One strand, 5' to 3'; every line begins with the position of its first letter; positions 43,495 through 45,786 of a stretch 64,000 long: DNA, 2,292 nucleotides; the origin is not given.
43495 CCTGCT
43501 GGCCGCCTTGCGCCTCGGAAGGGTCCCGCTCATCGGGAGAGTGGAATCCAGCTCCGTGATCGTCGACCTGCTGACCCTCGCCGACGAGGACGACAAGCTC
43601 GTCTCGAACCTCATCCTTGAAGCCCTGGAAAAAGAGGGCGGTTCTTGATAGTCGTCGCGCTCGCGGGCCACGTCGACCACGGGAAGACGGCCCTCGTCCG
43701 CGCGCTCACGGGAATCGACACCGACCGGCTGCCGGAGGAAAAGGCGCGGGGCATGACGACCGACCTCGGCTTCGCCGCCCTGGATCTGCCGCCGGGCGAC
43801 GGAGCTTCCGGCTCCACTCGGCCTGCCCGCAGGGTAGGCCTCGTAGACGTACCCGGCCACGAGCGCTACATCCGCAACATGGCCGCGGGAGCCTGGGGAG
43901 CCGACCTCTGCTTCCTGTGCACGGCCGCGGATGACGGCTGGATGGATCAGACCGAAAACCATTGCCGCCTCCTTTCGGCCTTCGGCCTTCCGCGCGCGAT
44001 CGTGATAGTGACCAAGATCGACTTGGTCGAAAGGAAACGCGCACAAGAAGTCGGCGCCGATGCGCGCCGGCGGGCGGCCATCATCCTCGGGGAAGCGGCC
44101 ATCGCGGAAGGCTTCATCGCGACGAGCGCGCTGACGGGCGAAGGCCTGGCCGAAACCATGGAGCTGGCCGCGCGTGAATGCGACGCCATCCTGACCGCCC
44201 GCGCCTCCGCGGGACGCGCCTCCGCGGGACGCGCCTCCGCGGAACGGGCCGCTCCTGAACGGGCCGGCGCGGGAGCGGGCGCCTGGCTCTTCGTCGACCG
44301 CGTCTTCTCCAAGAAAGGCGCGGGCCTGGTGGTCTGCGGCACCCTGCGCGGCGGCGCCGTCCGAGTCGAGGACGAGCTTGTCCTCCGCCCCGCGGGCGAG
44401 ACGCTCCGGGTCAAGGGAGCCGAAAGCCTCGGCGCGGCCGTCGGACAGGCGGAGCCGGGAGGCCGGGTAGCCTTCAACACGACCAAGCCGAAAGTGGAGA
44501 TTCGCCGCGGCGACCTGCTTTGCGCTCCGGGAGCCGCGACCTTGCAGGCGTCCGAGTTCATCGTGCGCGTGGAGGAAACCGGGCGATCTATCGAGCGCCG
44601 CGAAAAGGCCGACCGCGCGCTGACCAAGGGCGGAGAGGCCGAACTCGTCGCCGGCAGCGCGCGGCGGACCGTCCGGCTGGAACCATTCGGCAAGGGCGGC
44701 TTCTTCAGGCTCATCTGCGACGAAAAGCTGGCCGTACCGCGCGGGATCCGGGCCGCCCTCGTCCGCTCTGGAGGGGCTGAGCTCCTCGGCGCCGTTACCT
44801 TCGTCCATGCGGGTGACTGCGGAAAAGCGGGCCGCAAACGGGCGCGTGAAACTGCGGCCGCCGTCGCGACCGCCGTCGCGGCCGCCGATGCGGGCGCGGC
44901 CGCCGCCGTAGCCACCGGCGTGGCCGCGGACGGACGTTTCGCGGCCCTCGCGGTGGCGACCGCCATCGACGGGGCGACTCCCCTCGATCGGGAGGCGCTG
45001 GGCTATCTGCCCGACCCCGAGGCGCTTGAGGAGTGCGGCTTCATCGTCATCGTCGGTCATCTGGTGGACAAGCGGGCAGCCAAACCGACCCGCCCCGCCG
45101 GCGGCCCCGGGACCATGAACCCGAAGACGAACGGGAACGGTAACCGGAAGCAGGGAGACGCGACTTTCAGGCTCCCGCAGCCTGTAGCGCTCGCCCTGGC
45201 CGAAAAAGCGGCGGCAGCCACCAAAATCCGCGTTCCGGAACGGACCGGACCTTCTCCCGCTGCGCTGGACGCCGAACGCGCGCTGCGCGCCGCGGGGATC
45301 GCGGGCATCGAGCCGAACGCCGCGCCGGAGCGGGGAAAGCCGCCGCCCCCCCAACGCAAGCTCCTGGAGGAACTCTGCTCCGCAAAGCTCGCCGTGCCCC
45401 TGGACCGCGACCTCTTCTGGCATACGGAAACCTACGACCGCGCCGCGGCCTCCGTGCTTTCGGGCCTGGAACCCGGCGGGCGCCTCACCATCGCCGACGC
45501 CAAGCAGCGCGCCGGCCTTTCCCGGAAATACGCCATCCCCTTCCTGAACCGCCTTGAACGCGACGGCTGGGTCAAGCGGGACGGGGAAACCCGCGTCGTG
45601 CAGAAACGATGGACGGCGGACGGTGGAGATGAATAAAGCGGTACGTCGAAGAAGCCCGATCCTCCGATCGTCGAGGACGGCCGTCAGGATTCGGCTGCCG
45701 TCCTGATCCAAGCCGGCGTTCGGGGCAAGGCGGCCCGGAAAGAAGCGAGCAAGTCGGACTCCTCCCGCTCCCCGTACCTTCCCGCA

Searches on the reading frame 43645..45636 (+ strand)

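Call 5: search_protein_families(library=ncbifam, proteins=[window:43645-45636:+])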
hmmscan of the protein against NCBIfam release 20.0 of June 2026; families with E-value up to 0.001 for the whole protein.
window:43645-45636:+ (663 aa): 19 families
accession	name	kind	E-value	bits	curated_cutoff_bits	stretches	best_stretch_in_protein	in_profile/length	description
TIGR00475.1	selB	equivalog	2.6e-67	227.8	242.25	2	2-171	1-157/581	selenocysteine-specific translation elongation factor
NF008969.0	PRK12317.1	subfamily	7.1e-28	97.3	502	1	27-309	61-324/426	elongation factor 1-alpha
NF003077.0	PRK04000.1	equivalog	4.9e-27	95.1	315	1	2-135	10-159/412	translation initiation factor IF-2 subunit gamma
TIGR03680.1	eif2g_arch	equivalog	1.4e-26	93.6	514.5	1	3-135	7-155/407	translation initiation factor IF-2 subunit gamma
NF009373.0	PRK12736.1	subfamily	6.2e-24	84.5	452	2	5-132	16-145/394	elongation factor Tu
TIGR00483.1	EF-1_alpha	equivalog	6.4e-23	80.9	540.1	1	27-305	61-321/427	translation elongation factor EF-1 subunit alpha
NF000766.0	PRK00049.1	subfamily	1.6e-22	79.9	449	1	4-315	15-322/396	elongation factor Tu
NF009372.0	PRK12735.1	subfamily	2.3e-22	79.4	479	2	4-131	15-144/396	elongation factor Tu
TIGR02034.1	CysN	subfamily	8.2e-22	77.8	336.1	2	62-172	80-189/406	sulfate adenylyltransferase, large subunit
NF004035.0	PRK05506.1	subfamily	2.6e-21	75.5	715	2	61-170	103-211/632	bifunctional sulfate adenylyltransferase subunit 1/adenylylsulfate kinase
TIGR00485.1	EF-Tu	equivalog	3e-21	75.6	522.4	1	4-135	15-148/394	elongation factor Tu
NF003478.0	PRK05124.1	equivalog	1e-20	73.8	590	1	62-172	107-216/475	sulfate adenylyltransferase subunit CysN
TIGR00487.1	IF-2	equivalog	2.9e-14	52.7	424.4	1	3-180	89-250/587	translation initiation factor IF-2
TIGR00231.1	small_GTP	domain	4e-08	33.2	42.5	1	2-136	4-132/164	GTP-binding protein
NF003078.0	PRK04004.1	equivalog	4.1e-08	32.3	468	1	3-132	13-145/598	translation initiation factor IF-2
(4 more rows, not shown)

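Call 41: search_protein_families(library=pfam, proteins=[window:43645-45636:+])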
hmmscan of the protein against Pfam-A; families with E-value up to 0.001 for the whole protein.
window:43645-45636:+ (663 aa): 3 families
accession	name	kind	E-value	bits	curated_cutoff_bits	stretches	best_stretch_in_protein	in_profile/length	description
PF00009.33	GTP_EFTU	-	4.6e-28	98.5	26.5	1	3-175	5-182/188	Elongation factor Tu GTP binding domain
PF09107.17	SelB-wing_3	-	2e-12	46.9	23.2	1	612-651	7-46/47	Elongation factor SelB, winged helix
PF13338.12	AbiEi_4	-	0.00062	20.3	25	0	614-645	14-40/49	Transcriptional regulator, AbiEi antitoxin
